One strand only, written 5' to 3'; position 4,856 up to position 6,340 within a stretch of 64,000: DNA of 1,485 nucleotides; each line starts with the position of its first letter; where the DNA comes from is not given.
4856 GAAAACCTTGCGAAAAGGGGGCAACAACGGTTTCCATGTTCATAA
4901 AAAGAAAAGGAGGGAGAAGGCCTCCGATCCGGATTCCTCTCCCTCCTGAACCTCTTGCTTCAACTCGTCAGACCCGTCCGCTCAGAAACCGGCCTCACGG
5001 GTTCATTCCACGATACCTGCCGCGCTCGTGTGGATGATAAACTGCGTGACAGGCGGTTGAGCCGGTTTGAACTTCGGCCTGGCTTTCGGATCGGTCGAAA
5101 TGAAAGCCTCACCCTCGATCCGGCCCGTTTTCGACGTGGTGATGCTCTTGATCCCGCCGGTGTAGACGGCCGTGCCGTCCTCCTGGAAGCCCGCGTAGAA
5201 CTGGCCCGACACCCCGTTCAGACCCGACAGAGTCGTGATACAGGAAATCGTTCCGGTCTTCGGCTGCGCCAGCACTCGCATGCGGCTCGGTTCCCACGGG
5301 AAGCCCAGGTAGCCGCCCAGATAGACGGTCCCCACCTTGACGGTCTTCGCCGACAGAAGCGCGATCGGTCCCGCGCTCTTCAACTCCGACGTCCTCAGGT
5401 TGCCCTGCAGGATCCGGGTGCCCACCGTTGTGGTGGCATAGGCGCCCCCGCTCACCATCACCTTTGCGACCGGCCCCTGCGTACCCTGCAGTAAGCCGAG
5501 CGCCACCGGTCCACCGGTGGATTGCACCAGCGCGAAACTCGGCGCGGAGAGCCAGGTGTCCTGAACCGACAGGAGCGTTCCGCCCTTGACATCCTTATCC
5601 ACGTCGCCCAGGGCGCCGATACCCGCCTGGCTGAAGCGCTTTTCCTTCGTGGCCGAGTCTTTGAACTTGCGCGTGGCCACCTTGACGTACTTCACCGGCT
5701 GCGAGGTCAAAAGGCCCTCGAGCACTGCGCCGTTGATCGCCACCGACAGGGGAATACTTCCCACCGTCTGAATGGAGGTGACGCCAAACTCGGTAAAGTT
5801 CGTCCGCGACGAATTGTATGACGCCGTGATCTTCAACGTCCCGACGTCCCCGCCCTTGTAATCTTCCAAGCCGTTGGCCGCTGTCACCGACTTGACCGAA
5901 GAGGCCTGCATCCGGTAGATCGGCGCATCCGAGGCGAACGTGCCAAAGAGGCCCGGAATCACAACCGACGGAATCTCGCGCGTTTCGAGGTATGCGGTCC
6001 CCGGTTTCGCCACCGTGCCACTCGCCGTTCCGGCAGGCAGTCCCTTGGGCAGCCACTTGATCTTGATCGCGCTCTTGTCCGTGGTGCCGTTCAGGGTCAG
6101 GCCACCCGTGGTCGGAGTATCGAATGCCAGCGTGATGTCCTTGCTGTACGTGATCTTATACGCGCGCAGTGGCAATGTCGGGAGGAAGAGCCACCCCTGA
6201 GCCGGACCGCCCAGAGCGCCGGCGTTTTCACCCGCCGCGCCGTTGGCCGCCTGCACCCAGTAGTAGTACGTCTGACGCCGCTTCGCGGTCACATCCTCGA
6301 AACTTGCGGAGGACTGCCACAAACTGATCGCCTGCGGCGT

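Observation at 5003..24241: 19.2-kb single gene encoding a ~6,400-aa secreted mosaic protein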

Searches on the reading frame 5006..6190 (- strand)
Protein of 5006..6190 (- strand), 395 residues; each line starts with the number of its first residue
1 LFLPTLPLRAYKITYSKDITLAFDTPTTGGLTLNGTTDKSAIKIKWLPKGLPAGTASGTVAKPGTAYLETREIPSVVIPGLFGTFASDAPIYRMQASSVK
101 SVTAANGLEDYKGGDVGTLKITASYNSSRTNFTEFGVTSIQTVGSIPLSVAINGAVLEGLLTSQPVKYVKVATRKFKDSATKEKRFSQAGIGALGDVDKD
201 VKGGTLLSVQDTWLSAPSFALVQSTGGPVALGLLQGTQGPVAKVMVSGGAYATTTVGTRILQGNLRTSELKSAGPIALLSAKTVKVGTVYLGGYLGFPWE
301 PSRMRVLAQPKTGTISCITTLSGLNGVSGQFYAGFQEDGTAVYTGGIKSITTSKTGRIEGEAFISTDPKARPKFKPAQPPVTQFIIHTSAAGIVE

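Call 10: find_homologous_proteins(query=window:5006-6154:-, max_evalue=0.001)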
Query window:5006-6154:- (383 aa): 1 proteins with E <= 0.001 among 8000 candidates.
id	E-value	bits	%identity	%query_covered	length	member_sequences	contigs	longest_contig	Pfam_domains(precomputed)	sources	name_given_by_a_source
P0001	3.3e-26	110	34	99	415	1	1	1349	PF18998.7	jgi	jgi:hypothetical protein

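Call 31: search_protein_representatives(alignment_id=A1)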
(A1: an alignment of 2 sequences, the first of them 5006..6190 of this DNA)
Query: 2 sequences, 402 profile positions. Proteins with E-value up to 0.001 (for the whole library): 93; up to 1e-10: 64; up to 1e-30: 24. The best 93 are listed.
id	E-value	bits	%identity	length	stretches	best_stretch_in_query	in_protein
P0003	2.6e-105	369.1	-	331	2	7-245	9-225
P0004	1.4e-66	241.6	-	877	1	6-398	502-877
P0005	1.8e-66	241.3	-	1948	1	10-385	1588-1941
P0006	1.0e-64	235.5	-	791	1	12-395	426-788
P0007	1.7e-60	221.5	-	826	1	12-396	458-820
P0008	2.3e-58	214.6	-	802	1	10-398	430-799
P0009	7.4e-58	212.9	-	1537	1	7-400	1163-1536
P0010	2.5e-55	204.5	-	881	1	11-399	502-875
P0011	3.7e-54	200.7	-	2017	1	5-397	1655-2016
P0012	6.4e-50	186.7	-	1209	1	8-397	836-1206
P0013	3.1e-42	161.4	-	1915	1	9-376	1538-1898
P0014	8.1e-39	150.2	-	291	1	88-395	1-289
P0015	1.5e-38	149.3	-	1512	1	9-382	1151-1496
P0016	1.9e-38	148.9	-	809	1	8-374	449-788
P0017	3.6e-33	131.6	-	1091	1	8-374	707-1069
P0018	5.9e-33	130.9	-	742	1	12-383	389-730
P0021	1.1e-31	126.7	-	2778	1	8-385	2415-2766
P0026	2.6e-31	125.5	-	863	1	11-371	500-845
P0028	1.3e-29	119.8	-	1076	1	10-383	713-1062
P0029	4.3e-29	118.1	-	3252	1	8-383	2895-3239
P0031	5.7e-28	114.4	-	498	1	3-390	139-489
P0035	2.5e-26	109.1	-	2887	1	8-390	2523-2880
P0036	3.2e-23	98.8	-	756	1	11-362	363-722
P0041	1.3e-20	90.3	-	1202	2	9-395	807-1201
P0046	8.8e-18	80.9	-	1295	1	22-361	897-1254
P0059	1.8e-13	66.7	-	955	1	2-397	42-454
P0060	3.7e-13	65.7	-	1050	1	9-358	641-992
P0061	4.1e-13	65.5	-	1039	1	11-362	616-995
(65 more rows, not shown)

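Call 38: find_homologous_proteins(query=A2, max_evalue=0.00001)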
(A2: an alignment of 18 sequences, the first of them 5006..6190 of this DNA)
Query A2 (18 sequences) (395 aa, profile of the alignment): 1 proteins with E <= 0.00001 among 8000 candidates.
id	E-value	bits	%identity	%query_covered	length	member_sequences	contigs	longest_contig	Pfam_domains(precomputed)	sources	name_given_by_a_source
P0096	2.7e-26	111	32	6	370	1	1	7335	-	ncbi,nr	ncbi:MAG: hypothetical protein NTX50_32320, partial [Candidatus Sumerlaeota bacterium]|nr:hypothetic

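Call 41: search_protein_families(library=pfam, alignment_id=A2, max_evalue=0.1)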
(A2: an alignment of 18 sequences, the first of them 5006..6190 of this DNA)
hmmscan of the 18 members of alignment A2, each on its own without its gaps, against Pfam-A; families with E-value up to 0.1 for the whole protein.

A. member 1, window:5006-6190:- (395 aa): 0 families

B. families by the number of members that match (of 18 scanned): 1 family
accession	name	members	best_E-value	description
PF13668.12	Ferritin_2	1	0.05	Ferritin-like domain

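Call 42: search_protein_families(library=ncbifam, alignment_id=A2, max_evalue=0.1)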
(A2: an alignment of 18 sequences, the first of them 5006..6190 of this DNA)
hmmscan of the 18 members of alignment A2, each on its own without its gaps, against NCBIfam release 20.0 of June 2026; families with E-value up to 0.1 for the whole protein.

A. member 1, window:5006-6190:- (395 aa): 0 families

B. families by the number of members that match (of 18 scanned): 3 families
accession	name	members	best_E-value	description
TIGR03567.1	FMN_reduc_SsuE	1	0.024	NADPH-dependent FMN reductase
NF041396.1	TranRegLrp_Halo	1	0.045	HTH-type transcriptional regulator Lrp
NF053610.1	Sso10a_fam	1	0.089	Sso10a family chromatin protein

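Call 43: search_solved_structures(query=A2, max_evalue=10)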
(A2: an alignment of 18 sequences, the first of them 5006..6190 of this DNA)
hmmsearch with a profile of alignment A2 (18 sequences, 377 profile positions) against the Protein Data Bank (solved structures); distinct sequences matched with E-value up to 10: 1.
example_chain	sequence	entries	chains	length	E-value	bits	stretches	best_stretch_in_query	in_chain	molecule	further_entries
2d40_A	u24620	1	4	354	1.3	11.1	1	284-323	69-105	putative gentisate 1,2-dioxygenase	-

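Call 44: list_cluster_members(proteins=[P0004, P0005, P0006, P0009, P0011, P0012, P0013, P0021, P0029, P0035])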
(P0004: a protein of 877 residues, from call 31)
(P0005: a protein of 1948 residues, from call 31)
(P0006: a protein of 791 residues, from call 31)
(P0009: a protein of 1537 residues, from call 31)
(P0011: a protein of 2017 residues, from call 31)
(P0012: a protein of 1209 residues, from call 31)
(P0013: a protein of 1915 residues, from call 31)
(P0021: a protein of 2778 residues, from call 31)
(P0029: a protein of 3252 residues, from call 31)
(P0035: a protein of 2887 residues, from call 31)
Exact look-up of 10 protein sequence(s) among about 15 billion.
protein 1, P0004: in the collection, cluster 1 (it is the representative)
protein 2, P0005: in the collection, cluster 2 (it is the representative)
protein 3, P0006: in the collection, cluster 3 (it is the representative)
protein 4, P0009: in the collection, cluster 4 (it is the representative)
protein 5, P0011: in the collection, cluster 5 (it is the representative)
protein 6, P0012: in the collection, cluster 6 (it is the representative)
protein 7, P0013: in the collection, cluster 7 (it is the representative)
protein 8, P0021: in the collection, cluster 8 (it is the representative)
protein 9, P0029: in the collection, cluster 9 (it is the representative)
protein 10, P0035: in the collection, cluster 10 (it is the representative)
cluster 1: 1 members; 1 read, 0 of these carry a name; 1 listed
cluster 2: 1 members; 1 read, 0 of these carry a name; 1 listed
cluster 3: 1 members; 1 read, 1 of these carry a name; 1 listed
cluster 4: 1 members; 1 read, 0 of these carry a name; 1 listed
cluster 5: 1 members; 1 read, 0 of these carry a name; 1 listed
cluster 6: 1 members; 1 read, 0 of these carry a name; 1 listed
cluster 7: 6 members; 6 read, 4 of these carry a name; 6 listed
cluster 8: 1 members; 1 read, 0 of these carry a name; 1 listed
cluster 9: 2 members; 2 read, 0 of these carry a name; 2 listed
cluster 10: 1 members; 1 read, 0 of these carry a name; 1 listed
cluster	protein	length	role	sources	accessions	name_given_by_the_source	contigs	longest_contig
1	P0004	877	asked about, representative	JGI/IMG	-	-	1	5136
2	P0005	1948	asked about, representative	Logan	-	-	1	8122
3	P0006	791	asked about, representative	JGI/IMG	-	hypothetical protein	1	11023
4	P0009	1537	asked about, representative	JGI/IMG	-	-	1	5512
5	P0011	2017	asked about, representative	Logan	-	-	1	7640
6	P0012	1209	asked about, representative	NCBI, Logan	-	-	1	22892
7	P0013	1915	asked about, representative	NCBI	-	-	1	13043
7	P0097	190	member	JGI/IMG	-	hypothetical protein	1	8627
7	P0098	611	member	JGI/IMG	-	uncharacterized delta-60 repeat protein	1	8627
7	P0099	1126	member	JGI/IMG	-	hypothetical protein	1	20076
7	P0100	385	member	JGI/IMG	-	hypothetical protein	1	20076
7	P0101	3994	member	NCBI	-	-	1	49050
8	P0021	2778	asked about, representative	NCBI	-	-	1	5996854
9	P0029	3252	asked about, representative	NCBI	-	-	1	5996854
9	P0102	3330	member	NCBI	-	-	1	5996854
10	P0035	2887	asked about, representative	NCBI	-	-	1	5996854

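Call 45: find_encoding_contigs(protein=P0035, flank=10000, max_places=3)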
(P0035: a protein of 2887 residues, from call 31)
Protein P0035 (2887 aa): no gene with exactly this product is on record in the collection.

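Call 47: find_encoding_contigs(protein=P0012, flank=10000, max_places=3)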
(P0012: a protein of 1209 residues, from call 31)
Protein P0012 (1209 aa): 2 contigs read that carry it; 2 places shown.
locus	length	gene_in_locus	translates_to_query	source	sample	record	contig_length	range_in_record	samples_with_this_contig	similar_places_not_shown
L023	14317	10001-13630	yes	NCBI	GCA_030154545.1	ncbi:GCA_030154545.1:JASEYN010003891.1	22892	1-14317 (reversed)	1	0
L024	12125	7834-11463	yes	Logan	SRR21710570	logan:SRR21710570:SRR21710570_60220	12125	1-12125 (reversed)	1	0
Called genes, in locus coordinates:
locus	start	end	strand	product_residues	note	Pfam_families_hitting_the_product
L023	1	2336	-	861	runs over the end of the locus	PF00155:Aminotran_1_2, PF01656:CbiA, PF13500:AAA_26, PF07685:GATase_3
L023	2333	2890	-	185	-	PF02283:CobU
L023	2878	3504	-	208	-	PF00300:His_Phos_1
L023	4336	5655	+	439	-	PF03160:Calx-beta (weak)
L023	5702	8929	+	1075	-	-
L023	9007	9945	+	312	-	PF07484:Collar, PF21939:Gp10_C (weak)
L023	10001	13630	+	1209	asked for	PF00041:fn3 (faint), PF09479:Flg_new (faint), PF18998:Flg_new_2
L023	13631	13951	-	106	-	-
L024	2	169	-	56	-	?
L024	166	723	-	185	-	PF02283:CobU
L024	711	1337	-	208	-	PF00300:His_Phos_1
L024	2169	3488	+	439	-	PF03160:Calx-beta (weak)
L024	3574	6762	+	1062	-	-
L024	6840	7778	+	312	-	PF07484:Collar, PF21939:Gp10_C (weak)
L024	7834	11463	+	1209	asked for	PF00041:fn3 (faint), PF09479:Flg_new (faint), PF18998:Flg_new_2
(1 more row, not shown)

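Call 49: predict_structure(alignment_id=A2)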
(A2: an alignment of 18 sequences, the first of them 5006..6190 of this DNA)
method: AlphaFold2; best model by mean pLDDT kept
length: 395 residues; sequences in the alignment: 18
mean_pLDDT: 92.3   pTM: 0.92
mean pLDDT of the five models: 92.3, 90.7, 90.2, 90.0, 90.0
residues with pLDDT >= 90: 328; 70-90: 47; 50-70: 15; < 50: 5
segments of 3 or more residues with pLDDT < 50: 393-395
pLDDT, mean of each block of 10 residues (from residue 1): 70 96 76 96 97 88 92 95 97 97 97 98 85 84 98 98 98 94 94 94 77 96 97 97 98 91 96 98 93 94 97 94 97 96 97 92 96 87 86 53
secondary structure, 60 per line:
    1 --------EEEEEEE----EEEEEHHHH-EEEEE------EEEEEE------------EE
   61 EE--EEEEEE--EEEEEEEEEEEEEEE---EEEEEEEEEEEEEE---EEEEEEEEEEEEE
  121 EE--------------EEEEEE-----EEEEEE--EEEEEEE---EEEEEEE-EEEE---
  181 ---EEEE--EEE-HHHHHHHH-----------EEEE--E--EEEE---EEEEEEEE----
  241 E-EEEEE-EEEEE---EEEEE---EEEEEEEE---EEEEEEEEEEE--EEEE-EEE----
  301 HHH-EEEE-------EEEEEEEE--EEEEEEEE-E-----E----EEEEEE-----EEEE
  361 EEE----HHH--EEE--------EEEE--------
elements in order: E9-15 E20-24 H25-28 E30-34 E41-46 E59-62 E65-70 E73-87 E91-104 E108-122 E137-142 E148-153 E156-162 E166-172 E174-177 E184-187 E190-192 H194-201 E213-216 E222-225 E229-236 E243-247 E249-253 E257-261 E265-272 E276-286 E289-292 E294-296 E305-308 E316-323 E326-333 E346-351 E357-363 E373-375 E384-387

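Call 61: find_encoding_contigs(protein=P0096, flank=10000, max_places=3)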
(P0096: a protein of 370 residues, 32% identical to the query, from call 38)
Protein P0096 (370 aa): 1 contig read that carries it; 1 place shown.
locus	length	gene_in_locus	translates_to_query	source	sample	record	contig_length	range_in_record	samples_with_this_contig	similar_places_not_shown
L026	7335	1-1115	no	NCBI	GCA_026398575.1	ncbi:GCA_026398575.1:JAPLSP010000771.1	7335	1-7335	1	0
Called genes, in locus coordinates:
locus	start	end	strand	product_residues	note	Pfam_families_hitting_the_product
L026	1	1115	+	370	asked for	?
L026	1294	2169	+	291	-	PF11412:DsbD_N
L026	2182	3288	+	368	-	PF02073:Peptidase_M29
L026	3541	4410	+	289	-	PF08668:HDOD, PF01966:HD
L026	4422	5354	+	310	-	PF01904:DUF72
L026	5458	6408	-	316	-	PF13646:HEAT_2 (faint)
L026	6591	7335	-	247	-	?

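Call 63: find_encoding_contigs(protein=P0101, flank=10000, max_places=2)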
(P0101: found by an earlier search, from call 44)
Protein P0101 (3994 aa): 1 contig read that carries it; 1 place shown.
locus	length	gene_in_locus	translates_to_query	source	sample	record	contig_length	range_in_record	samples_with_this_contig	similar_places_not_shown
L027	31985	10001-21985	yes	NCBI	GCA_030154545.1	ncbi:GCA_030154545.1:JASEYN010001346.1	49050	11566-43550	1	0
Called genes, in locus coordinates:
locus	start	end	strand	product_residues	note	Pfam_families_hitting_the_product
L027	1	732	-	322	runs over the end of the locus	PF20434:BD-FAE, PF07859:Abhydrolase_3, PF00326:Peptidase_S9 (weak)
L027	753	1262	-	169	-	-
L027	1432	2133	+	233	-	-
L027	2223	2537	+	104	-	-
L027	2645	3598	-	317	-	-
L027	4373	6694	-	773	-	PF17764:PriA_3primeBD, PF00270:DEAD, PF04851:ResIII, PF18319:Zn_ribbon_PriA, PF00271:Helicase_C (weak), PF18074:PriA_C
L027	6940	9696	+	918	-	PF18582:HZS_alpha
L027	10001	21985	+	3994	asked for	PF17164:DUF5122 (weak), PF20009:GEVED, PF18998:Flg_new_2, PF13540:RCC1_2, PF25390:WD40_RLD, PF13540:RCC1_2, PF18998:Flg_new_2, PF19078:Big_12, +1 more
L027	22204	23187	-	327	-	PF02517:Rce1-like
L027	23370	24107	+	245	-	PF00702:Hydrolase, PF13419:HAD_2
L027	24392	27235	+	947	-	-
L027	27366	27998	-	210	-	PF13240:Zn_Ribbon_1 (faint), PF13248:Zn_ribbon_3 (faint), PF12773:DZR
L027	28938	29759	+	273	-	-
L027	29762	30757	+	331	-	PF03781:FGE-sulfatase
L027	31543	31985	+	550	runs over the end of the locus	PF04616:Glyco_hydro_43, PF17851:GH43_C2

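Call 71: fold_search(model_id=the predicted structure, library=pdb)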
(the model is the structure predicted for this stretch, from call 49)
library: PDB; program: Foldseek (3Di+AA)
matches with E <= 10: 61; with E <= 0.001: 0
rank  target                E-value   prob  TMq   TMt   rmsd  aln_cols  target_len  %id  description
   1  4i84_A                3.3e-03  0.51  0.18  0.22  15.3       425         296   11  The crystal structure of the Haemophilus influenzae HxuA secretion domain involved in the two-partner secretion pathwa (released 2013-11-13)
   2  4i84_B                1.5e-02  0.35  0.18  0.22  17.0       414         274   12  The crystal structure of the Haemophilus influenzae HxuA secretion domain involved in the two-partner secretion pathwa (released 2013-11-13)
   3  8cpk_B                2.8e-02  0.54  0.28  0.28  16.1       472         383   11  Crystal structure of EtpA secretion domain from Enterotoxigenic Escherichia coli (released 2024-01-10)
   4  8cpk_A                5.8e-02  0.66  0.32  0.33  14.1       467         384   10  Crystal structure of EtpA secretion domain from Enterotoxigenic Escherichia coli (released 2024-01-10)
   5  2z64_A                3.4e-01  0.04  0.12  0.10  15.7       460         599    5  Crystal structure of mouse TLR4 and mouse MD-2 complex (released 2007-09-18)
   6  4rt6_A                5.0e-01  0.08  0.20  0.13  14.0       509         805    8  Structure of a complex between hemopexin and hemopexin binding protein (released 2016-05-18)
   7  3rg1_A                5.0e-01  0.03  0.13  0.10  17.6       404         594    8  Crystal structure of the RP105/MD-1 complex (released 2011-08-31)
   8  2odl                  5.5e-01  0.23  0.34  0.36  11.4       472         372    8  Crystal structure of the HMW1 secretion domain from Haemophilus influenzae (released 2007-08-21)
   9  3vq1_A                6.6e-01  0.03  0.12  0.09  18.0       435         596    8  Crystal structure of mouse TLR4/MD-2/lipid IVa complex (released 2012-05-09)
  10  9i4f_A                7.0e-01  0.03  0.15  0.12  20.4       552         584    8  Blood Type B-converting alpha-1,3-galactosidase PpaGal from Pedobacter panaciterrae in its apo form (released 2025-03-12)
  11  5awg_B                9.3e-01  0.03  0.12  0.12  17.6       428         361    6  Crystal structure of Hg-bound SufB-SufC-SufD complex from Escherichia coli (released 2015-11-11)
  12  3lyc_A                1.4e+00  0.06  0.17  0.22  13.6       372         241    6  Crystal structure of Putative pectinase (YP_001304412.1) from Parabacteroides distasonis ATCC 8503 at 2.30 A resolutio (released 2010-03-16)
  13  4h09_E                1.4e+00  0.02  0.15  0.15  18.4       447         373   10  Crystal structure of a leucine-rich repeat protein (EUBVEN_01088) from Eubacterium ventriosum ATCC 27560 at 2.50 A res (released 2012-10-10)
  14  4rm6                  1.5e+00  0.06  0.20  0.12  16.4       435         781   11  Crystal structure of Hemopexin Binding Protein (released 2016-05-18)
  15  6n2b_B                1.8e+00  0.04  0.15  0.16  15.0       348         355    9  The Crystal Structure of Caldicellulosiruptor kristjanssonii Tapirin C-terminal domain (released 2018-12-19)
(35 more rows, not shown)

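Call 72: search_protein_families(library=pfam, proteins=[P0005, P0028, P0041, P0046, P0060, P0061, P0059, P0026], max_evalue=0.00001)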
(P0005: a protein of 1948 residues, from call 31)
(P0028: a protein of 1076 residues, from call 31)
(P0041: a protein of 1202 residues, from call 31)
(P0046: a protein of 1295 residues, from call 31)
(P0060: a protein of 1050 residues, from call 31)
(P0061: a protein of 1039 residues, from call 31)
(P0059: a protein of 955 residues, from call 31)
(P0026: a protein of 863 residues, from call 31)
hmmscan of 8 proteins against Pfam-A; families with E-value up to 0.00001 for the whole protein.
P0005 (1948 aa): 3 families
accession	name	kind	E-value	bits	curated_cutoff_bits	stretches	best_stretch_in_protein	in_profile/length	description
PF14522.11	Cytochrome_C7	-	4.3e-27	94.2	24.8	0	1238-1307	5-67/67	Cytochrome c7 and related cytochrome c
PF11783.13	Cytochrome_cB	-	3.9e-11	43.5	22.1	0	320-372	43-99/173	Cytochrome c bacterial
PF14537.11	Cytochrom_c3_2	-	4.6e-08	33.8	25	0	1241-1308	2-66/79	Cytochrome c3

P0028 (1076 aa): 4 families
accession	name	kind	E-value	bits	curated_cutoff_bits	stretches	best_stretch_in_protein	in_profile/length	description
PF01640.23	Peptidase_C10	-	7.3e-66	222.5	26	1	156-349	1-194/194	Peptidase C10 family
PF18998.6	Flg_new_2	-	1.8e-26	92.4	23.6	2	466-537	2-71/73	Divergent InlB B-repeat domain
PF13734.11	Inhibitor_I69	-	9.6e-11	42.5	25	1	13-110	1-97/98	Spi protease inhibitor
PF09479.16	Flg_new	-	2.2e-08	34.5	27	0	472-534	7-65/65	Listeria-Bacteroides repeat domain (List_Bact_rpt)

P0041 (1202 aa): 3 families
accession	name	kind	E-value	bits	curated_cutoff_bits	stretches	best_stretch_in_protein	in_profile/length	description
PF05547.17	Peptidase_M6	-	3e-12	46.9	22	1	8-70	225-282/294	Immune inhibitor A peptidase M6, catalytic domain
PF00041.27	fn3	-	1.1e-11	45.2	25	0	670-697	50-76/84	Fibronectin type III domain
PF16656.11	Pur_ac_phosph_N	-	1.2e-08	35.9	30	0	664-705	56-93/93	Purple acid Phosphatase, N-terminal domain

P0046 (1295 aa): 1 family
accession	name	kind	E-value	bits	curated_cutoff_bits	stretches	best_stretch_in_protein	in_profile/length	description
PF05547.17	Peptidase_M6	-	3.6e-19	69.5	22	1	165-348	68-266/294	Immune inhibitor A peptidase M6, catalytic domain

P0060 (1050 aa): 2 families
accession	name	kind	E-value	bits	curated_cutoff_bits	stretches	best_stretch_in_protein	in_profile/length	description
PF00082.27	Peptidase_S8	-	1.2e-37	130.3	21.8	1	202-480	1-274/288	Subtilase family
PF17210.9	SdrD_B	-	2.4e-11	44.2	29.7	1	65-128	7-66/112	SdrD B-like domain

P0061 (1039 aa): 2 families
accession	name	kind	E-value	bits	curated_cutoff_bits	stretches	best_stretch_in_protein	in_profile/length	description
PF00092.34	VWA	-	1.4e-12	48.6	23.8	1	239-410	4-173/174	von Willebrand factor type A domain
PF13768.12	VWA_3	-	5e-08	33.6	27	1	239-397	5-154/155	von Willebrand factor type A domain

P0059 (955 aa): 1 family
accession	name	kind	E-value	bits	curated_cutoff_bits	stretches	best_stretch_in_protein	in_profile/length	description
PF03415.19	Peptidase_C11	-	3e-58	198.5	25.8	1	469-719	1-244/359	Clostripain family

P0026 (863 aa): 1 family
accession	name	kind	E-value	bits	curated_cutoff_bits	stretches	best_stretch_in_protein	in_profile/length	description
PF06739.17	SBBP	-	2e-38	130.5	20.5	2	57-90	2-36/38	Beta-propeller repeat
